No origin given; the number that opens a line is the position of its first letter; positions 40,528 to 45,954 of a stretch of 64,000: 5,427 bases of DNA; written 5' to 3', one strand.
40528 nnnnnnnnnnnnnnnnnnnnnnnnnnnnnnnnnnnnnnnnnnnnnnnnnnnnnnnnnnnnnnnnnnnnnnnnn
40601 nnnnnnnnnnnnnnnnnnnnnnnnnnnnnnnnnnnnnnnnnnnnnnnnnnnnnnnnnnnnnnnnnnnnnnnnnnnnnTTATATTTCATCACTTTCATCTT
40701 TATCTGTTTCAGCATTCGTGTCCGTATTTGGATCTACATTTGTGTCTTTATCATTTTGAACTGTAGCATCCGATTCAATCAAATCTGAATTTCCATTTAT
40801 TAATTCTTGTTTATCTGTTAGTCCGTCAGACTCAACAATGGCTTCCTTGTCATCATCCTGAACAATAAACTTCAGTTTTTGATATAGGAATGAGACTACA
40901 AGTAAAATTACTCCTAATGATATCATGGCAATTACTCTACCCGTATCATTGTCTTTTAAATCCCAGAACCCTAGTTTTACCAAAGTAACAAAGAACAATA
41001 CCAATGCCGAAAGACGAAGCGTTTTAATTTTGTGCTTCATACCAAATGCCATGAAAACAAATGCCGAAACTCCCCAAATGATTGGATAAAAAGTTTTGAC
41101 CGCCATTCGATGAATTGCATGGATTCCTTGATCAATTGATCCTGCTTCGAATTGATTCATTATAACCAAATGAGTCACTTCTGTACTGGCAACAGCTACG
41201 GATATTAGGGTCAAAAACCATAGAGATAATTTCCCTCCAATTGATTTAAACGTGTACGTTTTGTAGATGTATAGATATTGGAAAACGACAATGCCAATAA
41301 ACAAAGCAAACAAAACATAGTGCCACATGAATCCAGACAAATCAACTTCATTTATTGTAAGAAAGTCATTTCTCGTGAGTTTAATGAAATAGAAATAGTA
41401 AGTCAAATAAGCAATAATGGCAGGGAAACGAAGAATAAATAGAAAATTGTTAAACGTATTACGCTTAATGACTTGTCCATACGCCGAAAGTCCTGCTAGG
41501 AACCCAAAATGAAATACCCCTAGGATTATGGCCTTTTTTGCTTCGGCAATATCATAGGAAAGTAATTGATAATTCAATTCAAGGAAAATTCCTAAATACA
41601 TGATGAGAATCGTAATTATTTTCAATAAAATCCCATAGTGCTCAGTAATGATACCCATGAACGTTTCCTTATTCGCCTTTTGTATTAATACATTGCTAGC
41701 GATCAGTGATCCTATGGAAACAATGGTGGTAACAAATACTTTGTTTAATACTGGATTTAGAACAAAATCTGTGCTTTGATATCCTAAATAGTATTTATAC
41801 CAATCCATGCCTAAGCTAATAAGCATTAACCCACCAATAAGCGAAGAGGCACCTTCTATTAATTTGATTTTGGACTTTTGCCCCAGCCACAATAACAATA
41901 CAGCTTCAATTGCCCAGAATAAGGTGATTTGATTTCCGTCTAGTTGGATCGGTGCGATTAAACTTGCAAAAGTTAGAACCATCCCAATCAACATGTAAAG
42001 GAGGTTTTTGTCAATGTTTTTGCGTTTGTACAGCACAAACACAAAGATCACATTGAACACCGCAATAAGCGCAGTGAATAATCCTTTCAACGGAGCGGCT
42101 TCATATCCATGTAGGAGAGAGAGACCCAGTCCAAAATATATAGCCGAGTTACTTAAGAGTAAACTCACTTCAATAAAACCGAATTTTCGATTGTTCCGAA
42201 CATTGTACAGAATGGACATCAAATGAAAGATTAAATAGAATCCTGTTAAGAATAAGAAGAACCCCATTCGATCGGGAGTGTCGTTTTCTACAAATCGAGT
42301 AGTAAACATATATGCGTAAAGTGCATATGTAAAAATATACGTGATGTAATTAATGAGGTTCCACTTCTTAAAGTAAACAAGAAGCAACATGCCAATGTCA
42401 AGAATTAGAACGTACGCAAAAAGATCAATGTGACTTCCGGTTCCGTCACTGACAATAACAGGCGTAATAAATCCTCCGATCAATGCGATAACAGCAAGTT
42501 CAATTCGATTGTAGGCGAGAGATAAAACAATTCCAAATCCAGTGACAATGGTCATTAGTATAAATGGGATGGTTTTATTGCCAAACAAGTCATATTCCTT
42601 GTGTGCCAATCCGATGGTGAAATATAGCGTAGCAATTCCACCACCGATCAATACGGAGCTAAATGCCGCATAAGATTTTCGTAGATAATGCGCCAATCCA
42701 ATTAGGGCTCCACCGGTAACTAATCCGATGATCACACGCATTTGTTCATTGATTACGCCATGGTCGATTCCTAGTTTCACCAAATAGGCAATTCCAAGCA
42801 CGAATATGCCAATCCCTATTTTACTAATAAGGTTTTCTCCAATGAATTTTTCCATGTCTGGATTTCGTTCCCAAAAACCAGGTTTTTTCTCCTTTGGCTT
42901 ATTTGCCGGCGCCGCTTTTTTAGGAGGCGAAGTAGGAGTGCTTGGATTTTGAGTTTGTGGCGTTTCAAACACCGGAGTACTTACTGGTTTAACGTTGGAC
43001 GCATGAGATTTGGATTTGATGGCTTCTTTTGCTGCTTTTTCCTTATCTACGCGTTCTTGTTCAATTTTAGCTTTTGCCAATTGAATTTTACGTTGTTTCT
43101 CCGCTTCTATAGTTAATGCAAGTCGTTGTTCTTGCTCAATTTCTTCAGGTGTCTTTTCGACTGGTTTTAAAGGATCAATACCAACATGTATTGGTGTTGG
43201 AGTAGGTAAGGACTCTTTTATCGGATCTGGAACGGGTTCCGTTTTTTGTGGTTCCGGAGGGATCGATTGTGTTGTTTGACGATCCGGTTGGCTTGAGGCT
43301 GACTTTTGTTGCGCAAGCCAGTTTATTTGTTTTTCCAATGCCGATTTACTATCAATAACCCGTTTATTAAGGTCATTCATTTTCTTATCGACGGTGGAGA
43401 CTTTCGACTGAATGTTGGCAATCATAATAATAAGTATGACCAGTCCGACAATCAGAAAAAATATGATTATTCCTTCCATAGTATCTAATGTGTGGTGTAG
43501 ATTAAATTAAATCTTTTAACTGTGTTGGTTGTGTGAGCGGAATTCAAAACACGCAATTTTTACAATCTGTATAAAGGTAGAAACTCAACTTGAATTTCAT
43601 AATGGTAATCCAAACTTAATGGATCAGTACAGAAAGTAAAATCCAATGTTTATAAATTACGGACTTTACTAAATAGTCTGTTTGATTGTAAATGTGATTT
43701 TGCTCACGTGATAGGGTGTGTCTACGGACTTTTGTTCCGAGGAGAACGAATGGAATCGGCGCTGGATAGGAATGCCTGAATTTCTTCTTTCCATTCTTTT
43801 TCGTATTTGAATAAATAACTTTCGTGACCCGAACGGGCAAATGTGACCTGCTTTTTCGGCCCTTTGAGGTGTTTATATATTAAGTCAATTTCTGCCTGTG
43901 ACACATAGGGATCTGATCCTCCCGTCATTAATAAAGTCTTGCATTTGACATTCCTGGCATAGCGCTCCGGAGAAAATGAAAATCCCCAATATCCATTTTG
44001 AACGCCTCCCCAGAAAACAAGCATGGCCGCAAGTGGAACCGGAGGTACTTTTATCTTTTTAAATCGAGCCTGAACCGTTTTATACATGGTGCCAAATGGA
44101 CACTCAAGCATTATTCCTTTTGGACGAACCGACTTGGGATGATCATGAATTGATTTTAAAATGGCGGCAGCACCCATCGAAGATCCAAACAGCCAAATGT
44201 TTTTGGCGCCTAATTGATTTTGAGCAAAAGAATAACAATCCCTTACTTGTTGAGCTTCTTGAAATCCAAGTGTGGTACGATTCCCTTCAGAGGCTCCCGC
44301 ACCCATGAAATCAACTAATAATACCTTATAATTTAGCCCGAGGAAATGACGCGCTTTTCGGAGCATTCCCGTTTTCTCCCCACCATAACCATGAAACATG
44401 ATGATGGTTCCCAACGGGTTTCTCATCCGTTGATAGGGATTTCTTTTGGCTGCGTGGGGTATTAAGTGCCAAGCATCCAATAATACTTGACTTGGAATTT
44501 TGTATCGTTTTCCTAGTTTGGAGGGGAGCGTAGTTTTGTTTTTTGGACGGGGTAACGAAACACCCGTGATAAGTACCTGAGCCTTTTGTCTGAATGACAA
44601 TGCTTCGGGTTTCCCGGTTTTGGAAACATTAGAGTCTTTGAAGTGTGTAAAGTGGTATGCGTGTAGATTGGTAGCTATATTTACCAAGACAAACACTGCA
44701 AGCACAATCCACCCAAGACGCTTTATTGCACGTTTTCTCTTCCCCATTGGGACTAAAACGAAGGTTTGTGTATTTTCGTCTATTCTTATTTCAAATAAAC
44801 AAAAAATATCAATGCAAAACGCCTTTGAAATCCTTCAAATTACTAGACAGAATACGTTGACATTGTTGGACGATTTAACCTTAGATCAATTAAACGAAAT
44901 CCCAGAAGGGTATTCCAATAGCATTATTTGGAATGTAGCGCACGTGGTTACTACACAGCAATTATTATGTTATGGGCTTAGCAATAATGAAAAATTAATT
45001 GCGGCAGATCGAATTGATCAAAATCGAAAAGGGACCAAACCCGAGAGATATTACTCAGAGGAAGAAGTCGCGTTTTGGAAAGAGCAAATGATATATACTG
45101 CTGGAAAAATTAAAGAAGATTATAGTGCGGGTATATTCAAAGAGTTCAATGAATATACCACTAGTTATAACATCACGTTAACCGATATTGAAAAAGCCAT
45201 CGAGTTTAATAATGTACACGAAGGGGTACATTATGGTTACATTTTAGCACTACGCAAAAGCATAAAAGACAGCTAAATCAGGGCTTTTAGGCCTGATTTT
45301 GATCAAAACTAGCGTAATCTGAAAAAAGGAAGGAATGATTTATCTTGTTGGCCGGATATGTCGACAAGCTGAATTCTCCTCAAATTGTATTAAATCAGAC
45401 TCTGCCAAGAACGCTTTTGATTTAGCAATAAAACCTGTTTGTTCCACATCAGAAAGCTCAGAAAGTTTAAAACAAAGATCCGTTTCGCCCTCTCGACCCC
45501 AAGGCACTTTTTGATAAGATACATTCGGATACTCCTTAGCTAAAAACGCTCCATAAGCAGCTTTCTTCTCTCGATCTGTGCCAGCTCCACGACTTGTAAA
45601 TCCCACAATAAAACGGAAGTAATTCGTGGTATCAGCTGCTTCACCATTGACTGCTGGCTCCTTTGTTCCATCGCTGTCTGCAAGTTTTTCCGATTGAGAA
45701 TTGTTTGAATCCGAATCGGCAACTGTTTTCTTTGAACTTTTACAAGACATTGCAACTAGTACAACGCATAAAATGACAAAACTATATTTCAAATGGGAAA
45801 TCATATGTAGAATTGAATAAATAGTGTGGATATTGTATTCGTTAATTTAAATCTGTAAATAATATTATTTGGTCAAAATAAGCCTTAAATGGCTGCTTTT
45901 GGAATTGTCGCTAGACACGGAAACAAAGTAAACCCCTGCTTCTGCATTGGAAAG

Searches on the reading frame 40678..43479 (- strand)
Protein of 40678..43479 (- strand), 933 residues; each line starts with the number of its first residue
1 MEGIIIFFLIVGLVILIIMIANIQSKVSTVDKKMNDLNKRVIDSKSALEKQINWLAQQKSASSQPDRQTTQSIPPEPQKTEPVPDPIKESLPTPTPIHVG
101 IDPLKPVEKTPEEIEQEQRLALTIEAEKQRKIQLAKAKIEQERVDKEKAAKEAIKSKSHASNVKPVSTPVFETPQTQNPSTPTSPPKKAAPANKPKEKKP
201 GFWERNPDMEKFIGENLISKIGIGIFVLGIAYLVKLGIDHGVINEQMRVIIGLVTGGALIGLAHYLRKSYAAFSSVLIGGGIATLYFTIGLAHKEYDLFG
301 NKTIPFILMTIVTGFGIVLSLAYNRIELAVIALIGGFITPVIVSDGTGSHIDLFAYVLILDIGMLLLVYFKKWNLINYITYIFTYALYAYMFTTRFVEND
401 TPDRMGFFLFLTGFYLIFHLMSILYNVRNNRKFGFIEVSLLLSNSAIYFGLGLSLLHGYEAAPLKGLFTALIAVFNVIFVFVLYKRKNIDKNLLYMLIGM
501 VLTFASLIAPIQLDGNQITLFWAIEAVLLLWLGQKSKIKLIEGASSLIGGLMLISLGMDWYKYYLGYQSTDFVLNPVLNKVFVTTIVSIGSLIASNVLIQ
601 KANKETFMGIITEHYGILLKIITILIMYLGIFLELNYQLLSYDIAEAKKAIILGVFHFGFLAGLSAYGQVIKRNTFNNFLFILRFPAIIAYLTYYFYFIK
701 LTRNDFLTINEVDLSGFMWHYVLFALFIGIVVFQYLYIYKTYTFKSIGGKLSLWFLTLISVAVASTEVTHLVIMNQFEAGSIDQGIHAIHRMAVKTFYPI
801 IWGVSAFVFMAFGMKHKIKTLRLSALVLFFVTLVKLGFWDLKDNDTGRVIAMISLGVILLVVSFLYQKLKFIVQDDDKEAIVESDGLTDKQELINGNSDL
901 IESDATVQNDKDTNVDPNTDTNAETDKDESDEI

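Call 19: search_protein_families(library=pfam, proteins=[window:40678-43479:-], max_evalue=0.001)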
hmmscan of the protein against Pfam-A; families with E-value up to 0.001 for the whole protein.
window:40678-43479:- (933 aa): 1 family
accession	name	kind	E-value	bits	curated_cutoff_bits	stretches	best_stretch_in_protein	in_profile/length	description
PF10101.14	DUF2339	-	1.7e-76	258.8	33.6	1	214-869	1-659/659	Predicted membrane protein (DUF2339)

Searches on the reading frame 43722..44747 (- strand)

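Call 19: search_protein_families(library=pfam, proteins=[window:43722-44747:-], max_evalue=0.001)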
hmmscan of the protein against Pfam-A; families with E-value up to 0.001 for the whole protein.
window:43722-44747:- (341 aa): 5 families
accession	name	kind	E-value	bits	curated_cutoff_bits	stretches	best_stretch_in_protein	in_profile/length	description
PF12146.15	Hydrolase_4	-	1.8e-16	60.6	27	1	110-225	2-117/239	Serine aminopeptidase, S33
PF00561.26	Abhydrolase_1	-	2.5e-11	44.1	25.8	1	114-208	2-95/245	alpha/beta hydrolase fold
PF12697.13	Abhydrolase_6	-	9.1e-06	26.9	26.3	1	115-241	1-117/217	Alpha/beta hydrolase family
PF02129.25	Peptidase_S15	-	1.4e-05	25.4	23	0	104-193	12-106/262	X-Pro dipeptidyl-peptidase (S15 family)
PF00326.27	Peptidase_S9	-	0.0006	19.8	22.6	0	175-328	57-207/213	Prolyl oligopeptidase family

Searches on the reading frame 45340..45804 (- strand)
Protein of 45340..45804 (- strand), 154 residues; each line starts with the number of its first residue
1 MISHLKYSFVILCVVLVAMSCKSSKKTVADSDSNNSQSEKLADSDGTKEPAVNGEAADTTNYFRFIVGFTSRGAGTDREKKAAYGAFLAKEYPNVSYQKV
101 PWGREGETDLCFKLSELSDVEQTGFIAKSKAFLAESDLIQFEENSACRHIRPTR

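Call 19: search_protein_families(library=pfam, proteins=[window:45340-45804:-], max_evalue=0.001)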
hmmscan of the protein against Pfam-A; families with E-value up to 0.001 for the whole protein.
window:45340-45804:- (154 aa): 0 families

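Call 64: search_solved_structures(query=window:45340-45804:-, max_evalue=1)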
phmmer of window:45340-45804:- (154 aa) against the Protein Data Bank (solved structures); distinct sequences matched with E-value up to 1: 3.
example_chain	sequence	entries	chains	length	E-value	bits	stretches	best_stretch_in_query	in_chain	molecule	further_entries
6ta9_A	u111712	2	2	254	0.35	14.3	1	7-48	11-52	SLT domain-containing protein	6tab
6taf_A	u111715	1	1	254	0.35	14.3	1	7-48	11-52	SLT domain-containing protein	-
6tad_A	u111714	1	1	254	0.37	14.3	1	7-48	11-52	SLT domain-containing protein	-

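Call 70: find_homologous_proteins(query=window:45340-45804:-, max_evalue=0.001)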
Query window:45340-45804:- (154 aa): 4 proteins with E <= 0.001 among 16 candidates.
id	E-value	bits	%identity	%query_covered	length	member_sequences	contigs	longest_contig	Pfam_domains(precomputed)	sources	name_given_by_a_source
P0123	3.8e-96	337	100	100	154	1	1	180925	-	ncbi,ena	-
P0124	4.4e-17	81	35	92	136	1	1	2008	-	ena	-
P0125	5.8e-17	80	35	97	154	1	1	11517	-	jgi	jgi:hypothetical protein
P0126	5.6e-10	58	30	98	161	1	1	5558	-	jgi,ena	-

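Call 71: find_encoding_contigs(protein=P0125, flank=6000, max_places=2)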
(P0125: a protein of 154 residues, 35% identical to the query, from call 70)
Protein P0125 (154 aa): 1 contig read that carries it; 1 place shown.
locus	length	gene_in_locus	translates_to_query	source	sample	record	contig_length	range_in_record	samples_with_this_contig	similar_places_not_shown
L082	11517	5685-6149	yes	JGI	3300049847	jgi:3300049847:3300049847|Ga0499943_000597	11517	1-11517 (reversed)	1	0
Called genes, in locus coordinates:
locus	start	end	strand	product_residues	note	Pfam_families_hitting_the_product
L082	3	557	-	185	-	?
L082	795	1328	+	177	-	PF00886:Ribosomal_S16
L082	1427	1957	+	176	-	PF01782:RimM, PF24986:PRC_RimM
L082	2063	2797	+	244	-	PF01596:Methyltransf_3 (weak), PF05175:MTS, PF06325:PrmA, PF13489:Methyltransf_23 (weak), PF13847:Methyltransf_31, PF08241:Methyltransf_11 (weak), PF08242:Methyltransf_12, PF13649:Methyltransf_25, +1 more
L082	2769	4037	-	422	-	PF03435:Sacchrp_dh_NADP, PF16653:Sacchrp_dh_C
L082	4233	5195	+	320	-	PF14771:DUF4476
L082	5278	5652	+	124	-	PF04241:DUF423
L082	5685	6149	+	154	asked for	-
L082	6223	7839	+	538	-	PF01293:PEPCK_ATP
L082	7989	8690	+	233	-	PF20260:PUA_4, PF04452:Methyltrans_RNA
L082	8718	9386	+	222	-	PF13709:DUF4159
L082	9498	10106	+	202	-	-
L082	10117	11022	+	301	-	PF18962:Por_Secre_tail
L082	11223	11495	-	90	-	-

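Call 72: find_encoding_contigs(protein=P0126, flank=6000, max_places=2)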
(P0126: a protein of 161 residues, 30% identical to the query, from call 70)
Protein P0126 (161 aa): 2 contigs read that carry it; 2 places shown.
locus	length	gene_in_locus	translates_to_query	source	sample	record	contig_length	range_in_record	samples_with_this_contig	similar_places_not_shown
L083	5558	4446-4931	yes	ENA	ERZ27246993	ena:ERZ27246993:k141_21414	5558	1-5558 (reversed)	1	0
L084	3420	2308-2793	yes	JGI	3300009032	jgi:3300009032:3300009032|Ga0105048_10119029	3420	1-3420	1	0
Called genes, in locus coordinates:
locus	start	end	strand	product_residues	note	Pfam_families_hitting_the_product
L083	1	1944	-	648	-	?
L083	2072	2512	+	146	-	PF01042:Ribonuc_L-PSP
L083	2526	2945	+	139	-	PF04241:DUF423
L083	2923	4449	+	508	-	PF02074:Peptidase_M32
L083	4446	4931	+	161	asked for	-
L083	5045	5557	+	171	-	?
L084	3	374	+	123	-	?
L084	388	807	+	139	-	PF04241:DUF423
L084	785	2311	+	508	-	PF02074:Peptidase_M32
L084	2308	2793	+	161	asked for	-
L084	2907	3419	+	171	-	?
